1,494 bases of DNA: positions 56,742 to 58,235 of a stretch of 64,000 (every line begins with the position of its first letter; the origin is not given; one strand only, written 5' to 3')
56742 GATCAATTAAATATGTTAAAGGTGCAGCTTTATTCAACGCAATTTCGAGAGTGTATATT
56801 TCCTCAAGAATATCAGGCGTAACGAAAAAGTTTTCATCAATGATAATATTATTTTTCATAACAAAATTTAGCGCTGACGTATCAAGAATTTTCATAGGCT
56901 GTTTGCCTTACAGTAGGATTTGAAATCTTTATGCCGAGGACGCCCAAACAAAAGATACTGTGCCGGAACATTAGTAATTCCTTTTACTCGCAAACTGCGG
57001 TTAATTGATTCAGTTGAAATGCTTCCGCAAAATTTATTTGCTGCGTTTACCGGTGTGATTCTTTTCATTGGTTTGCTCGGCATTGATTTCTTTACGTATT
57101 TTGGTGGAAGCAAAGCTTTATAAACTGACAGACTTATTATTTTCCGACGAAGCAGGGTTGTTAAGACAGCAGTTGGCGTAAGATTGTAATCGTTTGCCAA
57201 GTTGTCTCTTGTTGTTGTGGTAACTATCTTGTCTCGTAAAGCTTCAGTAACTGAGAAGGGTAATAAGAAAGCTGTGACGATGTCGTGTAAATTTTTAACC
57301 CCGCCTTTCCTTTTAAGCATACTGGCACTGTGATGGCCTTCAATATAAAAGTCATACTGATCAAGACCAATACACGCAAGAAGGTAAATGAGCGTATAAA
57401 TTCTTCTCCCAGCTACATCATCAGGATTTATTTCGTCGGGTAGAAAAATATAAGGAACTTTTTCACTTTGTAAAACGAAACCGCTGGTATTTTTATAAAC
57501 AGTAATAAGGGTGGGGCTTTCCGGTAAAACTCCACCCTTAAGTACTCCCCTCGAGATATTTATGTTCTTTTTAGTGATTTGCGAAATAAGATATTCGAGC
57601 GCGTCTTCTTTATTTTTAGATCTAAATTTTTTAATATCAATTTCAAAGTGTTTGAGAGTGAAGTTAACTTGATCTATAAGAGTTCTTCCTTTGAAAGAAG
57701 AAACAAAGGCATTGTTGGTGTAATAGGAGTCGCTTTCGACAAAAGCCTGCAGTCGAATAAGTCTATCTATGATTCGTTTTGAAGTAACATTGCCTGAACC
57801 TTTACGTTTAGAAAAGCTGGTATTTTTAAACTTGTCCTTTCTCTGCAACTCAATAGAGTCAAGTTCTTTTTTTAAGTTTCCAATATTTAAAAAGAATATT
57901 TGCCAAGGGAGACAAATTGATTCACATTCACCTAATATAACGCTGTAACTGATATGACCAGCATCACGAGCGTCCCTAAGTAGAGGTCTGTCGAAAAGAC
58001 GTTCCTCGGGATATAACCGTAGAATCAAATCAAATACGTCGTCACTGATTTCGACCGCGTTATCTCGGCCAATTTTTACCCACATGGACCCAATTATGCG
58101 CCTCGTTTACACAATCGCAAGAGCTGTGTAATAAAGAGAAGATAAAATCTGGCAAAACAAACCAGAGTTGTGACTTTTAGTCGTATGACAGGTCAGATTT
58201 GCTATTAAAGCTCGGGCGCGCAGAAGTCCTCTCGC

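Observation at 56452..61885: Defence-like island: PIN gene translationally coupled to a 397-aa unknown, plus Type IIG R-M enzyme and a small membrane protein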

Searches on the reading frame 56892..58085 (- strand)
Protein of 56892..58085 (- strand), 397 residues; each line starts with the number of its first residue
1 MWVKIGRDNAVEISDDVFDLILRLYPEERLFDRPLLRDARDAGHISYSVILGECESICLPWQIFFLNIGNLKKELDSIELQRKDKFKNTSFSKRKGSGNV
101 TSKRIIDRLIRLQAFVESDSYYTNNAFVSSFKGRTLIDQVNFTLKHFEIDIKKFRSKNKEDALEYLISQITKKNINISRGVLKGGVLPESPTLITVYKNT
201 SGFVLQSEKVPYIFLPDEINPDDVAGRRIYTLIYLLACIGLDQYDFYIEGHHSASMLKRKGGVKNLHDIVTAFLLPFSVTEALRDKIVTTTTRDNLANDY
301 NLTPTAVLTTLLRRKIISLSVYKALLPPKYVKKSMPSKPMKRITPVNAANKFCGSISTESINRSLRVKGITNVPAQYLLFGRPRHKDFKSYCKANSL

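Call 3: search_protein_families(library=pfam, proteins=[window:56892-58085:-], max_evalue=0.1)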
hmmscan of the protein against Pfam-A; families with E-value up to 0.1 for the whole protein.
window:56892-58085:- (397 aa): 0 families

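Call 4: search_protein_families(library=padloc, proteins=[window:56892-58085:-], max_evalue=0.1)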
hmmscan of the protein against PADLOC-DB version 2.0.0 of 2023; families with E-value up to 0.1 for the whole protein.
window:56892-58085:- (397 aa): 2 families
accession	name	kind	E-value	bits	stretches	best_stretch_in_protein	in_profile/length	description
PDLC03415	REase_II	-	0.016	12.7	1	132-188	189-245/321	Type II restriction enzyme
PDLC04009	PD-Lambda-5_A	-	0.021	11.6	1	140-200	4-68/488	-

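Call 5: search_protein_families(library=ncbifam, proteins=[window:56892-58085:-], max_evalue=1)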
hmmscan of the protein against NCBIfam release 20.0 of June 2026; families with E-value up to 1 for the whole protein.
window:56892-58085:- (397 aa): 0 families

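Call 6: search_protein_families(library=phrogs, proteins=[window:56892-58085:-], max_evalue=1)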
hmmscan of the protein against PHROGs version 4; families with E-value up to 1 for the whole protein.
window:56892-58085:- (397 aa): 0 families

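Call 8: search_solved_structures(query=window:56892-58085:-, max_evalue=10)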
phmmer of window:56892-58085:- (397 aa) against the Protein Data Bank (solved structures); distinct sequences matched with E-value up to 10: 1.
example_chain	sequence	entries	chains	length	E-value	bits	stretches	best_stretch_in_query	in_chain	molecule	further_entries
1y9q_A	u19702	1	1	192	1.5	11.1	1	188-267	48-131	transcriptional regulator, HTH_3 family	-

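Call 9: find_homologous_proteins(query=window:56892-58085:-)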
Query window:56892-58085:- (397 aa): 175 proteins with E <= 0.001 among 4195 candidates; the best 120 are listed.
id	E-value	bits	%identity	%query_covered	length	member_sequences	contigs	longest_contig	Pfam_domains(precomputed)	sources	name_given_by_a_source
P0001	3.4e-262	887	100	100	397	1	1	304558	-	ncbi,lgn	-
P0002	1.5e-241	819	92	100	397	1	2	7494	-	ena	-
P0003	5.6e-226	768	85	100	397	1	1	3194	-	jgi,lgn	-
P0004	9.9e-115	402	51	98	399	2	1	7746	-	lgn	-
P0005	2.1e-114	401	50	99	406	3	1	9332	-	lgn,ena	-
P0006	5.8e-113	396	48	98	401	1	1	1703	-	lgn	-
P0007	1.7e-112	394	49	98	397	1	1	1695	-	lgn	-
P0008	2.2e-112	394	50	98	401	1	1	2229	-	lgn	-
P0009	8.3e-112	392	49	99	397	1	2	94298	-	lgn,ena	-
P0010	1.4e-111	391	49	98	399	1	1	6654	-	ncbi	-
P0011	3.6e-111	390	49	98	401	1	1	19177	-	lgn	-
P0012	6.3e-111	389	47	99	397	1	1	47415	-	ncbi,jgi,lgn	ncbi:MAG: hypothetical protein WC415_03360 [Patescibacteria group bacterium]|jgi:hypothetical protei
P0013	1.4e-110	388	49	98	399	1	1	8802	-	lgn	-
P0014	1.4e-109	385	47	98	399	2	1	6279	-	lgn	-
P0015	2.4e-109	384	49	98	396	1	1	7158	-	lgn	-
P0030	8.6e-98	346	44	98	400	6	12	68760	-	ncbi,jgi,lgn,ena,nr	ncbi:MAG TPA: hypothetical protein VI957_03930 [Candidatus Paceibacterota bacterium]|nr:MAG: hypothe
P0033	3.5e-96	341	44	98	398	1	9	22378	-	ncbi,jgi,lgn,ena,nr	ncbi:MAG: hypothetical protein COV79_02490 [Parcubacteria group bacterium CG11_big_fil_rev_8_21_14_0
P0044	1.6e-93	332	46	96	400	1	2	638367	-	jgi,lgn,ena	jgi:hypothetical protein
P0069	1.3e-89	319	41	98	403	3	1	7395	-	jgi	jgi:Zn-dependent peptidase ImmA (M78 family)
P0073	3.9e-89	317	42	99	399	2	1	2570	-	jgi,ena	jgi:Zn-dependent peptidase ImmA (M78 family)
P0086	7.8e-88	313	45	93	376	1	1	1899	-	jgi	jgi:Zn-dependent peptidase ImmA (M78 family)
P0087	1.7e-87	312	44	98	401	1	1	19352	-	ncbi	-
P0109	3.5e-85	304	40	98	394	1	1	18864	-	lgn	-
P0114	2.9e-84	301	43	99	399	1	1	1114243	-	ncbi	-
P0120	7.1e-83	297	41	96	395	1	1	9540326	-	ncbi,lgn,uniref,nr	ncbi:hypothetical protein [Bradyrhizobium elkanii]|uniref:hypothetical protein n=1 Tax=Bradyrhizobiu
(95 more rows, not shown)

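Call 12: find_encoding_contigs(protein=P0001, flank=10000, max_places=3)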
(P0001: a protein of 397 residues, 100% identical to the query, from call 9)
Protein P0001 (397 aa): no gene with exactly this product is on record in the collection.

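Call 14: find_encoding_contigs(protein=window:56892-58085:-, flank=10000, max_places=3)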
Protein window:56892-58085:- (397 aa): no gene with exactly this product is on record in the collection.

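Call 16: find_related_loci(query=A2, collection=genome_contigs, flank=6000)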
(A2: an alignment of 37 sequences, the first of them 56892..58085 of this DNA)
Query A2 (397 aa) in genome_contigs; peptide patterns used: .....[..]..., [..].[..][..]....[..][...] (x = any residue, [..] = any of these).
40 stretches matched a pattern; 16 encode a relative of the query (tblastn E <= 1e-3); 16 distinct loci.
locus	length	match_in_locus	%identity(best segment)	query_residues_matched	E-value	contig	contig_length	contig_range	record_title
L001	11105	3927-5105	47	1-393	1e-117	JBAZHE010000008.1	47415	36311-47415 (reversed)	MAG: Patescibacteria group bacterium isolate SO_2017_LW3_62 NODE_1623_length_47415_cov_1.306949_LW162_2017, whole genome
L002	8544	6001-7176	44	1-391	1e-106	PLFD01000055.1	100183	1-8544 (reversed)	MAG: candidate division FCPU426 bacterium isolate bog_1179 73.20110800_S3S.14_contig_1008, whole genome shotgun sequence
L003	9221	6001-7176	44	1-391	2e-104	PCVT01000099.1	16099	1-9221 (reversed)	MAG: Parcubacteria group bacterium CG11_big_fil_rev_8_21_14_0_20_41_14 CG11_8_21_14_0.20_scaffold_2123_c, whole genome s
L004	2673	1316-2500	43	1-392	1e-104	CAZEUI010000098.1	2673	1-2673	MAG TPA_asm: uncultured Candidatus Saccharibacteria bacterium isolate binchicken_co53_23 genome assembly, contig: NODE_3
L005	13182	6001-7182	44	1-391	1e-100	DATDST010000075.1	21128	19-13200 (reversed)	MAG TPA_asm: Candidatus Paceibacterota bacterium isolate SMAG_U8010 k141_764486, whole genome shotgun sequence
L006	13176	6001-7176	43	1-391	2e-97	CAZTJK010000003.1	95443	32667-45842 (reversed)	MAG TPA_asm: uncultured Candidatus Saccharibacteria bacterium isolate binchicken_co185_277 genome assembly, contig: NODE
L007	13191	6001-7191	42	1-397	6e-93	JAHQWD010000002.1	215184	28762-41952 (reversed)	MAG: Candidatus Kaiserbacteria bacterium isolate MAG.121 Posi_121-P60295, whole genome shotgun sequence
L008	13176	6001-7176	41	1-393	2e-92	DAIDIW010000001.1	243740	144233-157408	MAG TPA_asm: Candidatus Kaiserbacteria bacterium isolate clean371 k141_502389, whole genome shotgun sequence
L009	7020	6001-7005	46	1-333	4e-91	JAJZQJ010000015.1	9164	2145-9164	MAG: bacterium isolate SKS1.bin43 NODE_13304_length_9164_cov_3.047250, whole genome shotgun sequence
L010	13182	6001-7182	43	3-397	1e-90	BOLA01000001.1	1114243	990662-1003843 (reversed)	Patescibacteria group bacterium BroJett037 DNA, sequence1, whole genome shotgun sequence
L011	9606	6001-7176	46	1-391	1e-89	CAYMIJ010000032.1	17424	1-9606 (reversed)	MAG TPA_asm: uncultured Flavobacteriaceae bacterium isolate SRP170004_co1_396 genome assembly, contig: NODE_5051_length_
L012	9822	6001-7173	40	1-391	5e-88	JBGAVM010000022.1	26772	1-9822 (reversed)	MAG: Methylophilus sp. isolate MAG_AAO_H10.47 AAOH10-47_opera_contig_5934, whole genome shotgun sequence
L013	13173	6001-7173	39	3-384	1e-78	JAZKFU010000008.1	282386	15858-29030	MAG: Patescibacteria group bacterium isolate DC_RB_04_SPN110320-bin016 DCRB04SPN_B016_0_000000000008, whole genome shotg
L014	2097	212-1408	38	1-392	4e-79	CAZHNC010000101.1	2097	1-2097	MAG TPA_asm: uncultured Candidatus Saccharibacteria bacterium isolate SRP220891_co5_60 genome assembly, contig: NODE_718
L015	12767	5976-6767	42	11-274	2e-64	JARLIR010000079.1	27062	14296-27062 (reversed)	MAG: Rhizomicrobium sp. isolate MAG_CA125 MetaCoAG_Bin_125_Anoxic_k141_465471, whole genome shotgun sequence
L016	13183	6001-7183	41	1-393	4e-85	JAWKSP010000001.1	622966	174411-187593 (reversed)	MAG: Candidatus Paceibacterota bacterium isolate ABC1.92 ABC1.92.fa-1, whole genome shotgun sequence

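Call 23: predict_structure(alignment_id=A2)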
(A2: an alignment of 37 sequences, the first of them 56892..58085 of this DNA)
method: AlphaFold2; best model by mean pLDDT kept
length: 397 residues; sequences in the alignment: 37
mean_pLDDT: 87.7   pTM: 0.87
mean pLDDT of the five models: 87.7, 85.4, 82.8, 82.2, 78.0
residues with pLDDT >= 90: 235; 70-90: 126; 50-70: 34; < 50: 2
segments of 3 or more residues with pLDDT < 50: none
pLDDT, mean of each block of 10 residues (from residue 1): 92 92 87 91 93 86 89 82 67 74 87 89 93 95 97 95 97 95 81 80 91 86 82 96 78 65 85 95 95 96 94 95 90 54 84 95 94 92 90 93
secondary structure, 60 per line:
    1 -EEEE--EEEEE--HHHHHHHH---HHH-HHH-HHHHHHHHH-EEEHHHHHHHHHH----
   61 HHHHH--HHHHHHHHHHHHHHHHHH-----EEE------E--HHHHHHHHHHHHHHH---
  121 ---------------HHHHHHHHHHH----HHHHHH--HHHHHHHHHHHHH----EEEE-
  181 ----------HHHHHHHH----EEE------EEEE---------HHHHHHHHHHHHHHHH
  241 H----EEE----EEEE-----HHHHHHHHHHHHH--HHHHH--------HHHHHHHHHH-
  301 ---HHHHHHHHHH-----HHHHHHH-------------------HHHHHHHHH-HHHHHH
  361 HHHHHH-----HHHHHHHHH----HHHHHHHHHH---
elements in order: E2-5 E8-12 H15-22 H34-42 E44-46 H47-56 H61-65 H68-85 E91-93 H103-117 H136-146 H151-156 H159-171 E176-179 H191-198 E203-205 E212-215 H225-241 E246-248 E253-256 H262-274 H277-281 H290-299 H304-313 H319-325 H345-353 H355-366 H372-380 H385-394

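Call 27: fold_search(model_id=the predicted structure, library=pdb)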
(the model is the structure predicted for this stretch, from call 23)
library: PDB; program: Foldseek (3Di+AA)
matches with E <= 10: 180; with E <= 0.001: 0
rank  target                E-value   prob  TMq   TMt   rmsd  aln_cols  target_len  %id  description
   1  3dti                  1.0e-01  0.66  0.20  0.30  11.9       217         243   13  Crystal structure of the IRRE protein, a central regulator of DNA damage repair in deinococcaceae (released 2009-02-10)
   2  7t5t                  1.3e-01  0.96  0.26  0.36   7.2       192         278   15  Structure of Thauera sp. K11 CapP (released 2022-09-14)
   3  7b3m_B                3.1e-01  0.06  0.12  0.14  18.7       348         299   13  MEK1 in complex with compound 6 (released 2021-03-03)
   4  3o0y_A                6.2e-01  0.03  0.13  0.11  22.6       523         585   10  The crystal structure of the putative lipoprotein from Colwellia psychrerythraea (released 2010-09-22)
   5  3qb5_C                1.0e+00  0.05  0.13  0.18  21.9       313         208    9  Human C3PO complex in the presence of MnSO4 (released 2011-05-11)
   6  5zfy_A                1.2e+00  0.15  0.10  0.25  15.7       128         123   15  Crystal structure of human DUX4 homeodomains bound to A12C DNA mutant (released 2018-10-31)
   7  5z6z_A                1.2e+00  0.13  0.08  0.21  15.9       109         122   13  Crystal structure of human DUX4 homeodomains bound to DNA (released 2018-10-31)
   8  7dw5_A                1.2e+00  0.13  0.10  0.23  16.2       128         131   17  Crystal structure of DUX4 HD1-HD2 domain complexed with ERG sites (released 2021-11-03)
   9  8ydn                  1.3e+00  0.02  0.06  0.10  17.7       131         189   10  Crystal structure of a STING from C. gigas in complex with c-di-GMP (released 2025-09-03)
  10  8v3b_a                1.3e+00  0.02  0.12  0.12  26.0       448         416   12  Computational Designed Nanocage O43_129_+4 (released 2024-03-13)
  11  3m0h_A                1.5e+00  0.02  0.11  0.11  24.1       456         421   10  Crystal structure of Pseudomonas stutzeri L-rhamnose isomerase mutant S329F in complex with L-rhamnose (released 2010-11-10)
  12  8f5o_D                1.6e+00  0.02  0.10  0.05  23.5       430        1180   10  Structure of Leishmania tarentolae IFT-A (state 1) (released 2022-12-21)
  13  9kzu_3c               1.6e+00  0.01  0.11  0.08  43.0       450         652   11  Cryo-EM structure of the HCV IRES-dependently initiated CMV-stalled 80S ribosome (non-rotated state) in complexed wit (released 2025-12-03)
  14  4gpk_A                1.7e+00  0.02  0.10  0.11  22.6       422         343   11  Crystal structure of NprR in complex with its cognate peptide NprX (released 2013-07-03)
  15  9gw9_B                1.8e+00  0.06  0.11  0.13   9.5       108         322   18  Cryo-EM structure of Gephyrin E domain filament interface (released 2025-10-08)
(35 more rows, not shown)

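Call 30: search_solved_structures(query=A2, max_evalue=10, show_alignments=3)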
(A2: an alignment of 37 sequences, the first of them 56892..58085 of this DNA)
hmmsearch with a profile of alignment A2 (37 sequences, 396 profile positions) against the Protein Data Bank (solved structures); distinct sequences matched with E-value up to 10: 3.
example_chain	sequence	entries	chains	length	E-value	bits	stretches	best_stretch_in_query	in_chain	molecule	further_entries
2owl_A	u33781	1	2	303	0.5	12.7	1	65-152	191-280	Recombination-associated protein rdgC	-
5gm6_T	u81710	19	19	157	0.52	12.6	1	224-263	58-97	Pre-mRNA-splicing factor BUD31 | BUD31 isoform 1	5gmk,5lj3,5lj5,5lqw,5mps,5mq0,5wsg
2my1_A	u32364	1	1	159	0.53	12.6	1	224-263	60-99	Pre-mRNA-splicing factor BUD31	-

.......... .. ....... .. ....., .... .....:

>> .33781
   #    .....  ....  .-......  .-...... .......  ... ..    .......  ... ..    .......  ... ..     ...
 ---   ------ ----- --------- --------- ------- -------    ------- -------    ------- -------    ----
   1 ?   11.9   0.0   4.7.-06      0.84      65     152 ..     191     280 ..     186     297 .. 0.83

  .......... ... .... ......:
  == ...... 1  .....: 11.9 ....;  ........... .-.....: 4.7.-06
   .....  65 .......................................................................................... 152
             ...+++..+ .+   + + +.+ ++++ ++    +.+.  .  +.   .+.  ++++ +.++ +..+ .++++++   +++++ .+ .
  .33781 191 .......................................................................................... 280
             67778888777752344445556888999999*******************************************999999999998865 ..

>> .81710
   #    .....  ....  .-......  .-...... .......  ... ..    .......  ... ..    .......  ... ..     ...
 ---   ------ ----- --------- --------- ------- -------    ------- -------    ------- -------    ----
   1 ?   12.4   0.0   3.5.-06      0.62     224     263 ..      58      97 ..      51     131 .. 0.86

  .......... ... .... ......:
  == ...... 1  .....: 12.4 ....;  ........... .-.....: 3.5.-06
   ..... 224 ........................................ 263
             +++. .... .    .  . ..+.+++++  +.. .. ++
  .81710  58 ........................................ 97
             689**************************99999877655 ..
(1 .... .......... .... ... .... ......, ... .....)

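Call 33: search_protein_families(library=pfam, alignment_id=A2, max_evalue=1)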
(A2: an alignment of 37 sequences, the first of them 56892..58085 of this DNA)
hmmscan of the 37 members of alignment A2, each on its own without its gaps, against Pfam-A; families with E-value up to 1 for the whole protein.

A. member 1, window:56892-58085:- (397 aa): 1 family
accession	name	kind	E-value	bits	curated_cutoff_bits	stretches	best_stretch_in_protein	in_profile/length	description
PF10373.15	EST1_DNA_bind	-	0.51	10.2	22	1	69-157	54-132/282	Est1 DNA/RNA binding domain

B. families by the number of members that match (of 37 scanned): 17 families
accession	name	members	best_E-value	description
PF06114.19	Peptidase_M78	10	0.00097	IrrE N-terminal-like domain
PF09851.14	SHOCT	4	0.0047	Short C-terminal domain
PF06350.17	HSL_N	2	0.016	Hormone-sensitive lipase (HSL) N-terminus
PF15982.10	TMEM135_C_rich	2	0.065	N-terminal cysteine-rich region of Transmembrane protein 135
PF18952.6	DUF5696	2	0.07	Family of unknown function (DUF5696)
PF03917.23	GSH_synth_ATP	2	0.086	Eukaryotic glutathione synthase, ATP binding domain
PF08870.17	DndE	1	0.016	DNA sulphur modification protein DndE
PF16576.10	HlyD_D23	1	0.03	Barrel-sandwich domain of CusB or HlyD membrane-fusion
PF05116.19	S6PP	1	0.074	Sucrose-6F-phosphate phosphohydrolase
PF23791.1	DUF7173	1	0.092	Family of unknown function (DUF7173)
PF13545.12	HTH_Crp_2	1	0.13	Crp-like helix-turn-helix domain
PF04083.22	Abhydro_lipase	1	0.13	Partial alpha/beta-hydrolase lipase region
PF03948.19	Ribosomal_L9_C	1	0.18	Ribosomal protein L9, C-terminal domain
PF17979.7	zf-CRD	1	0.23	Cysteine rich domain with multizinc binding regions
PF04324.20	Fer2_BFD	1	0.24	BFD-like [2Fe-2S] binding domain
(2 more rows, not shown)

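Call 34: search_protein_families(library=pfam, proteins=[P0069, P0073, P0086, P0030, P0033, P0044, P0087, P0109, P0120, P0114], max_evalue=0.5)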
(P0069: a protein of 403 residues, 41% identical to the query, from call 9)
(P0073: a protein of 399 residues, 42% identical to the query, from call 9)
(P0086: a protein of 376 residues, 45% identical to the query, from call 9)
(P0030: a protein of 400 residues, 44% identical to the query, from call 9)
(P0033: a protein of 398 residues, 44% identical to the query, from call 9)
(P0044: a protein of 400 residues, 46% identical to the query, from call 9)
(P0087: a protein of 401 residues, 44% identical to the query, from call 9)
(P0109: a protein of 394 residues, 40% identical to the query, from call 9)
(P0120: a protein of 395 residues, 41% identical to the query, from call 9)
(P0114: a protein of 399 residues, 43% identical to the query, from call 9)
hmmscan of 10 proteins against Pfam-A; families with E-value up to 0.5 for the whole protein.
P0069 (403 aa): 1 family
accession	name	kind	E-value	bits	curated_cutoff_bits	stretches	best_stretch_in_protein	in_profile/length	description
PF06114.19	Peptidase_M78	-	0.0017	18.6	22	1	221-313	33-122/123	IrrE N-terminal-like domain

P0073 (399 aa): 1 family
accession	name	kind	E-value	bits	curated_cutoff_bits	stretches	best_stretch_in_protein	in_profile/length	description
PF06114.19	Peptidase_M78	-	0.0026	18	22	1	205-313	21-122/123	IrrE N-terminal-like domain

P0086 (376 aa): 1 family
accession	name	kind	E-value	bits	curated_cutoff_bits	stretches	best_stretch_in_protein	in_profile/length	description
PF06114.19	Peptidase_M78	-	0.0075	16.5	22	1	198-290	33-122/123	IrrE N-terminal-like domain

P0030 (400 aa): 0 families

P0033 (398 aa): 1 family
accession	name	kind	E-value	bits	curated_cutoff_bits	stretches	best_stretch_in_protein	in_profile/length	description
PF09851.14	SHOCT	-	0.062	13.5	27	1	313-328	9-24/28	Short C-terminal domain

P0044 (400 aa): 1 family
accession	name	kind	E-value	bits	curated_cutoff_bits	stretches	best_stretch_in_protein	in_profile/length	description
PF23791.1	DUF7173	-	0.092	13.2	27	1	2-58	67-123/145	Family of unknown function (DUF7173)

P0087 (401 aa): 0 families

P0109 (394 aa): 1 family
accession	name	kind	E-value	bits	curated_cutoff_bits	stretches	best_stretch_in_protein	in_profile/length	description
PF06114.19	Peptidase_M78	-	0.00097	19.4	22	1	218-306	33-118/123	IrrE N-terminal-like domain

P0120 (395 aa): 0 families

P0114 (399 aa): 1 family
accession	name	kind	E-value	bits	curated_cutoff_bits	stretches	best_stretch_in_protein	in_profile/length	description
PF09851.14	SHOCT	-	0.026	14.7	27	1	315-327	9-21/28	Short C-terminal domain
